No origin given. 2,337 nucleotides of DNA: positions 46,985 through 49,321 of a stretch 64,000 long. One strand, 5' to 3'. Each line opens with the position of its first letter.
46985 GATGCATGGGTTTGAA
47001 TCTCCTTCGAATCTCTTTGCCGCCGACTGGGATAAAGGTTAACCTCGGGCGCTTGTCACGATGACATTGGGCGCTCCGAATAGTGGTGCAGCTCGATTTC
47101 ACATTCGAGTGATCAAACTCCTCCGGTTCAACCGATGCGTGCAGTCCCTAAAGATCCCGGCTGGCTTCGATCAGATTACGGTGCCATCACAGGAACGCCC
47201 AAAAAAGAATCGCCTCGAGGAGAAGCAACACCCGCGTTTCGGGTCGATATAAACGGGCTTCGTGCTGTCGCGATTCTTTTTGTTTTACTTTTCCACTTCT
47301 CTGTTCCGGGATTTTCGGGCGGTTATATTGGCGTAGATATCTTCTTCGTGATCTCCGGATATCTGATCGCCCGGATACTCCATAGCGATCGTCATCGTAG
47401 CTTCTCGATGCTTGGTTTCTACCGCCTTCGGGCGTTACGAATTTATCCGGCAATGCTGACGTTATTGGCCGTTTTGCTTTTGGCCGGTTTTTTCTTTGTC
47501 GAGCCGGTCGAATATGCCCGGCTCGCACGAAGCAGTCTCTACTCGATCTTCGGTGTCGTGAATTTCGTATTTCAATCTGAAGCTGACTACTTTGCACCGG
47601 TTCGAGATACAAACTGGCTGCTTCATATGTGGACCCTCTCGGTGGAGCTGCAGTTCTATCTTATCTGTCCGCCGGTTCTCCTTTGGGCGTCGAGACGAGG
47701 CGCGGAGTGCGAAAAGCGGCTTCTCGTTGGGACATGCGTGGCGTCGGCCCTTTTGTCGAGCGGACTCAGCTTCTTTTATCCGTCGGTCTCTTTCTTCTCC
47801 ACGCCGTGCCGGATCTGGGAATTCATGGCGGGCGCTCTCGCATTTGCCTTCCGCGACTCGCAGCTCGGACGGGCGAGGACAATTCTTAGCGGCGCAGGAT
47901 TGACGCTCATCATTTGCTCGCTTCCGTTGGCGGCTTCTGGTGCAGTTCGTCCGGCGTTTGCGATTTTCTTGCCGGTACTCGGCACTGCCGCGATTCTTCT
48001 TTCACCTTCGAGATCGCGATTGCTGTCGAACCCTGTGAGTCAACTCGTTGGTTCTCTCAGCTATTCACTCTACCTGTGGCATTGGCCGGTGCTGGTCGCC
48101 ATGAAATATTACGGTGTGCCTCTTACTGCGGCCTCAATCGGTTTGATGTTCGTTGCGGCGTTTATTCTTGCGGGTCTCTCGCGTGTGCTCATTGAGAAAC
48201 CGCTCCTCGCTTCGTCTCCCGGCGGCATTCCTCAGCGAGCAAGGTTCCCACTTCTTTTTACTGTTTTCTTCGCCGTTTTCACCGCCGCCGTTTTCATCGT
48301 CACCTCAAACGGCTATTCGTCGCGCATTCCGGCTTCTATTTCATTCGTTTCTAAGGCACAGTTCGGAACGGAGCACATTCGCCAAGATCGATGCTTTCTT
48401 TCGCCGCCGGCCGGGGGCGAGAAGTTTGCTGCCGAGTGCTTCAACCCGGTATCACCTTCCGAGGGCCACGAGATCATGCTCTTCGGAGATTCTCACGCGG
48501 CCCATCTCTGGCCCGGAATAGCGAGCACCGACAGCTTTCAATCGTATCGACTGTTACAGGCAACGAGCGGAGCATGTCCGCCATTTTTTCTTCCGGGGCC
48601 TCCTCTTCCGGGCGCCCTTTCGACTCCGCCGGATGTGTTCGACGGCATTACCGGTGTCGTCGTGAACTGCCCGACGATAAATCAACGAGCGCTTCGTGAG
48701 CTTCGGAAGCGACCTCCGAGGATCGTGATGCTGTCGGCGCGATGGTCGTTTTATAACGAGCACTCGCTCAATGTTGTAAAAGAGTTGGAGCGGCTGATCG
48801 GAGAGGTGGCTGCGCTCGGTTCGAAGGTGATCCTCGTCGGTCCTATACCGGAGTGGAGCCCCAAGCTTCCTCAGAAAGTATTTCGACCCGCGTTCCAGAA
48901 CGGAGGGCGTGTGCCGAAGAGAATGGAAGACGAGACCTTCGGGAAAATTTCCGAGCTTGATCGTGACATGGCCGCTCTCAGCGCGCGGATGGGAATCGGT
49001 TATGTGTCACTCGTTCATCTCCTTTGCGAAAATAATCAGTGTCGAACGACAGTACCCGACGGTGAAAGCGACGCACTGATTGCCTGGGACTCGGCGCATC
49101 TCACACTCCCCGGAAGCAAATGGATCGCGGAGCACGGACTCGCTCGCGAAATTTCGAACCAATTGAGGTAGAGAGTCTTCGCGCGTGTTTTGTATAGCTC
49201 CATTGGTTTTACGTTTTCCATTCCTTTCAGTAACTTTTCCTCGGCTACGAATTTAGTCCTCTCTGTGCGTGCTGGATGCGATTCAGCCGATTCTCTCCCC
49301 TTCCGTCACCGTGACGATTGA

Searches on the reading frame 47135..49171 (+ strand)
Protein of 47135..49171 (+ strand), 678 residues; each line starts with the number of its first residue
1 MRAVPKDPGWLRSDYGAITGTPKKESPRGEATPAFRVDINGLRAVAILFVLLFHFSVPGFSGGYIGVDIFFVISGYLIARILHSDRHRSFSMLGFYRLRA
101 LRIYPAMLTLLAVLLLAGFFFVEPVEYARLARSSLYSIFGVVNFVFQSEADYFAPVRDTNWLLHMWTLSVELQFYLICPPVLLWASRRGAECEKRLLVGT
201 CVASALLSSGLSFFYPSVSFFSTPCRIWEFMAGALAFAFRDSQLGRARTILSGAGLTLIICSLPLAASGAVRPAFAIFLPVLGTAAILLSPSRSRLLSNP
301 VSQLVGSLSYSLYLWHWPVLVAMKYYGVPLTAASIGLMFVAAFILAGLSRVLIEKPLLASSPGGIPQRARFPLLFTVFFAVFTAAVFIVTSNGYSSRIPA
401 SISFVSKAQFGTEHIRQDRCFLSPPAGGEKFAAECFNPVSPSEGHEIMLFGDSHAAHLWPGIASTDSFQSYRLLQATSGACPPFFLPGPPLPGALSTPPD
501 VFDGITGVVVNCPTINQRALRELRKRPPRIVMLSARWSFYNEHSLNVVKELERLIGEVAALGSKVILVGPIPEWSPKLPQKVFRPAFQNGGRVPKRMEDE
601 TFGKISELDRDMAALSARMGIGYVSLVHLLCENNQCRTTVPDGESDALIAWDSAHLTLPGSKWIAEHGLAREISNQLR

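Call 12: search_protein_families(library=pfam, proteins=[window:47135-49171:+], max_evalue=0.01)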
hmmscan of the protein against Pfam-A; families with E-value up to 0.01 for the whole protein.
window:47135-49171:+ (678 aa): 2 families
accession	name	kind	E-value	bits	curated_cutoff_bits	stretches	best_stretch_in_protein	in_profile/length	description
PF01757.29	Acyl_transf_3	-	1.2e-30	107.2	31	1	38-346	3-321/326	Acyltransferase domain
PF19040.6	SGNH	-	1.4e-30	107.3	27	1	441-666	21-244/248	SGNH domain (fused to AT3 domains)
